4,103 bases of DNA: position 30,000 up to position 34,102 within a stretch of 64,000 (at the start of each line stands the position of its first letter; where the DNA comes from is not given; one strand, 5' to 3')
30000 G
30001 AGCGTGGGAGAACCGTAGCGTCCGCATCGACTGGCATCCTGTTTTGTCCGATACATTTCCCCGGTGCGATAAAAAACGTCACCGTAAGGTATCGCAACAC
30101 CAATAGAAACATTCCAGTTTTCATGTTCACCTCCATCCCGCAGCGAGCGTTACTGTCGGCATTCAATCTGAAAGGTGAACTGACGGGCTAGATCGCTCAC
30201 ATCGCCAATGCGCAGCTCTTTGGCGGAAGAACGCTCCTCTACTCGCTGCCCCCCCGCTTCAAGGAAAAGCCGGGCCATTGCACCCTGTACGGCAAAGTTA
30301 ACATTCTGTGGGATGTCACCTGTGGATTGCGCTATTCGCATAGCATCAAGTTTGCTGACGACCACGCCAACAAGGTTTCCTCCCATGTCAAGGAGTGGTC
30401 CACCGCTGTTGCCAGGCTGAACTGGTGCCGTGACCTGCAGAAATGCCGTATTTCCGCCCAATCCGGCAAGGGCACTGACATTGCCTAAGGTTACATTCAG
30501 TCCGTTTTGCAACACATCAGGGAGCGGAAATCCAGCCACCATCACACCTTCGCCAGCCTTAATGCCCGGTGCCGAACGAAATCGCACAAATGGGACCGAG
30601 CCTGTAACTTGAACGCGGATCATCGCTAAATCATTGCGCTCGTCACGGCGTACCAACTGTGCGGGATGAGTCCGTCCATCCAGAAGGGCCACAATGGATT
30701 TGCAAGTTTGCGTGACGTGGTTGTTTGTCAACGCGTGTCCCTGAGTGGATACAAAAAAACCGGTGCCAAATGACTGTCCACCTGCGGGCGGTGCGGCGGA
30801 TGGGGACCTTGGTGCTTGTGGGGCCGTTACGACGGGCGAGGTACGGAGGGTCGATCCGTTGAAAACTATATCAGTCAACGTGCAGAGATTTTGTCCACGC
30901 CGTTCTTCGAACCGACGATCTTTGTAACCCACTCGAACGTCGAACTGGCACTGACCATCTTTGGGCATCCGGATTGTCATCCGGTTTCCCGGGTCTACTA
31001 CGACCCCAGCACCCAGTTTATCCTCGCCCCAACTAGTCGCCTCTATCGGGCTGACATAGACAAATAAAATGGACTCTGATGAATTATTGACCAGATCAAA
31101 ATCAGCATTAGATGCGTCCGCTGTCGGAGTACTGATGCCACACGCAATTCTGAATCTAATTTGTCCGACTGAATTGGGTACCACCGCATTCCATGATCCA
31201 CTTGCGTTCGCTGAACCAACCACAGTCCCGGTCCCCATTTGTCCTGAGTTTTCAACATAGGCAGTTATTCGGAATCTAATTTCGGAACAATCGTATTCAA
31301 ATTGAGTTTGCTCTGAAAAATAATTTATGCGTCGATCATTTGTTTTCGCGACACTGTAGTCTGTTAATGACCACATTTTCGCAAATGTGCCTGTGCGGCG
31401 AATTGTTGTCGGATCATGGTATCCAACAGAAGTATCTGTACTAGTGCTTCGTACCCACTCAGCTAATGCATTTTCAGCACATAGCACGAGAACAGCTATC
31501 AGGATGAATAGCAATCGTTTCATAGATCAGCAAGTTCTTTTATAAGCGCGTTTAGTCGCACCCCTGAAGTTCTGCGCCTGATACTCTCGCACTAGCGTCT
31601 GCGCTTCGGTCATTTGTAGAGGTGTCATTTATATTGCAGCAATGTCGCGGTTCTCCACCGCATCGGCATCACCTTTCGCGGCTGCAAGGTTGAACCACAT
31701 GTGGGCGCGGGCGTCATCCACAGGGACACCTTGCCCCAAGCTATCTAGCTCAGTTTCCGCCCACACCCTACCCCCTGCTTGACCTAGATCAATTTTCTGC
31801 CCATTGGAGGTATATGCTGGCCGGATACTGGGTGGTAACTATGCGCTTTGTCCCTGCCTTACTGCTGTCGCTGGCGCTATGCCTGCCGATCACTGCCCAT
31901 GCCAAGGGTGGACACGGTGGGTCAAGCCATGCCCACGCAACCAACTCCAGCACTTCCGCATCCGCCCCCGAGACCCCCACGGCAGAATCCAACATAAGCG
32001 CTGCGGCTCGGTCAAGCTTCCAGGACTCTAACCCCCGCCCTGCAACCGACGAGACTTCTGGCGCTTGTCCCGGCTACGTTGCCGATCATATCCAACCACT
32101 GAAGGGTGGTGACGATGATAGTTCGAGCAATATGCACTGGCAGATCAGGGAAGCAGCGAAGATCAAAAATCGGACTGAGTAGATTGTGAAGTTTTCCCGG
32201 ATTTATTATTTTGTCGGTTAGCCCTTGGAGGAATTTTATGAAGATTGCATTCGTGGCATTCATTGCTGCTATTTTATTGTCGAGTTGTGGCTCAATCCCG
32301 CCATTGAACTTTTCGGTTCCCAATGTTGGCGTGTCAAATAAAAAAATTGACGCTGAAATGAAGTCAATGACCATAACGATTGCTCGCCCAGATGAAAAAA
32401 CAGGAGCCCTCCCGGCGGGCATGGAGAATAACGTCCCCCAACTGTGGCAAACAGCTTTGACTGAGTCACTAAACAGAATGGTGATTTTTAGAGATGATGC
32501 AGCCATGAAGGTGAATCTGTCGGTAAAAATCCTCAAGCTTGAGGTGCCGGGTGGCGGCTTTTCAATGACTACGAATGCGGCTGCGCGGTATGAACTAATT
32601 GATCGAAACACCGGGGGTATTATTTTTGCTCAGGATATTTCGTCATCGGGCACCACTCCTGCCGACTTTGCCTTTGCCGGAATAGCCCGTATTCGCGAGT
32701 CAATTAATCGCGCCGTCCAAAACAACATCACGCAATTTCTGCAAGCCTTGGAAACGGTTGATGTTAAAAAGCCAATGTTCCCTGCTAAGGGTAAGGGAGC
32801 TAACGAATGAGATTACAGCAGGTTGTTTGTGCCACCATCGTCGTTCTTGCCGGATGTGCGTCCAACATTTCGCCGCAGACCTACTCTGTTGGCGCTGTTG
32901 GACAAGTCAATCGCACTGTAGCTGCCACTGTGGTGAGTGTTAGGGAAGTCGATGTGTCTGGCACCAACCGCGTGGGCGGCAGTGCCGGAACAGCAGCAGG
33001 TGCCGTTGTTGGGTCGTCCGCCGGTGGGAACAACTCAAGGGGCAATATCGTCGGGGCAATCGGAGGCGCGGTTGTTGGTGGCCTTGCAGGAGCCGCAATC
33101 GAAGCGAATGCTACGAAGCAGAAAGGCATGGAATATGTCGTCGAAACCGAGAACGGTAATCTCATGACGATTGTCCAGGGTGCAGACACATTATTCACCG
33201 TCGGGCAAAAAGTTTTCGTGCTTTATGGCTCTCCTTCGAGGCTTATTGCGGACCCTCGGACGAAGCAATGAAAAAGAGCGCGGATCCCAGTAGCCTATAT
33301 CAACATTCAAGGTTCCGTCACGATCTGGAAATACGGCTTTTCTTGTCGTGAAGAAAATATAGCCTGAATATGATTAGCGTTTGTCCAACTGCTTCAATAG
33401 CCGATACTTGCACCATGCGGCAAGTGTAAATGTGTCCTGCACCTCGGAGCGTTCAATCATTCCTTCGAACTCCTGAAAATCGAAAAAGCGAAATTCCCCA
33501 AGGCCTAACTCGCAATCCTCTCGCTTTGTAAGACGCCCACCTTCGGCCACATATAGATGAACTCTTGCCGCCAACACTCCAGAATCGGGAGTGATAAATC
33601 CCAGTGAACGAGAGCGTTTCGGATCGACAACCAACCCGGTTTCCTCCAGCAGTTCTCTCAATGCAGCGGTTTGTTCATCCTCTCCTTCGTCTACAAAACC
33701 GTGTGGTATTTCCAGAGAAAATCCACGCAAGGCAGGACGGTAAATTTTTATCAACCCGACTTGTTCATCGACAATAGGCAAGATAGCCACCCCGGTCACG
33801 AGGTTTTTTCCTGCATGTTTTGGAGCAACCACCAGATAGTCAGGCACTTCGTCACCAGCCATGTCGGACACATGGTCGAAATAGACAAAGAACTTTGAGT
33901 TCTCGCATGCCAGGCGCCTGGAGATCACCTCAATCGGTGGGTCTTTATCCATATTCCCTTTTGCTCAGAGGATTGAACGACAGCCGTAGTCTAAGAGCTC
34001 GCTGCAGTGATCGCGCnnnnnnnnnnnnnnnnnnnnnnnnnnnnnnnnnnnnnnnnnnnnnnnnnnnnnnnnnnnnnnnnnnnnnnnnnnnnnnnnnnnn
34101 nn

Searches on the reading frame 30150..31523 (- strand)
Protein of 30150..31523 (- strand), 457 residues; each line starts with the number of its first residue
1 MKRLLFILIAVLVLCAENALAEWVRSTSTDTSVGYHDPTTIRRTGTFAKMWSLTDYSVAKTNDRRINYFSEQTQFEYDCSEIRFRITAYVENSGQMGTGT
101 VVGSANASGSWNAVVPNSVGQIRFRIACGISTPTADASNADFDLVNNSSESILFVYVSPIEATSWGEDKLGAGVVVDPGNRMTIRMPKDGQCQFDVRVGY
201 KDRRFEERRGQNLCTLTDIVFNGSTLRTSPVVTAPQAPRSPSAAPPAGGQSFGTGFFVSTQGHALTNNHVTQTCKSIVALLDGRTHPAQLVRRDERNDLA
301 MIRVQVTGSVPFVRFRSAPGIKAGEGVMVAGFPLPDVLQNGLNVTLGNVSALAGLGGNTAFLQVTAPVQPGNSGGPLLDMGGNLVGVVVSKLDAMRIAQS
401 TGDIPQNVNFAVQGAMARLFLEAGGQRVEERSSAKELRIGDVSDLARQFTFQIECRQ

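Call 21: search_protein_families(library=pfam, proteins=[window:30150-31523:-], max_evalue=0.001)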
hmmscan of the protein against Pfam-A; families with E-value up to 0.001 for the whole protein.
window:30150-31523:- (457 aa): 3 families
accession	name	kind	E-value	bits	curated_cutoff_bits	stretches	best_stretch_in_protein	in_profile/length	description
PF13365.12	Trypsin_2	-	4.2e-27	96.1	27.6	1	253-387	1-144/144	Trypsin-like peptidase domain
PF16747.10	Adhesin_E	-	1e-21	77.7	23.7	1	23-129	1-109/109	Surface-adhesin protein E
PF00089.32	Trypsin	-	2.3e-08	34.6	20.6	1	250-391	24-198/220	Trypsin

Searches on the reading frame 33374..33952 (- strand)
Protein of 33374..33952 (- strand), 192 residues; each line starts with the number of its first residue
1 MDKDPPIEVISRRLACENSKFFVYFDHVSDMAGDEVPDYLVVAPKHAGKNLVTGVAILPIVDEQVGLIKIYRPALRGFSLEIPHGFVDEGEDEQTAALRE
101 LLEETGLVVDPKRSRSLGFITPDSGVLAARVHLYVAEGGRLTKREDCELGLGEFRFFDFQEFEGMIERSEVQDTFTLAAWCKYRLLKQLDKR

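Call 21: search_protein_families(library=pfam, proteins=[window:33374-33952:-], max_evalue=0.001)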
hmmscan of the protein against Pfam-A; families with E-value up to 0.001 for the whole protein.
window:33374-33952:- (192 aa): 1 family
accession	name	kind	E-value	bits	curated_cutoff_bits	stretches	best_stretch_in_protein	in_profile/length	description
PF00293.34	NUDIX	-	6e-12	46.2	21.1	1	53-162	4-118/134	NUDIX domain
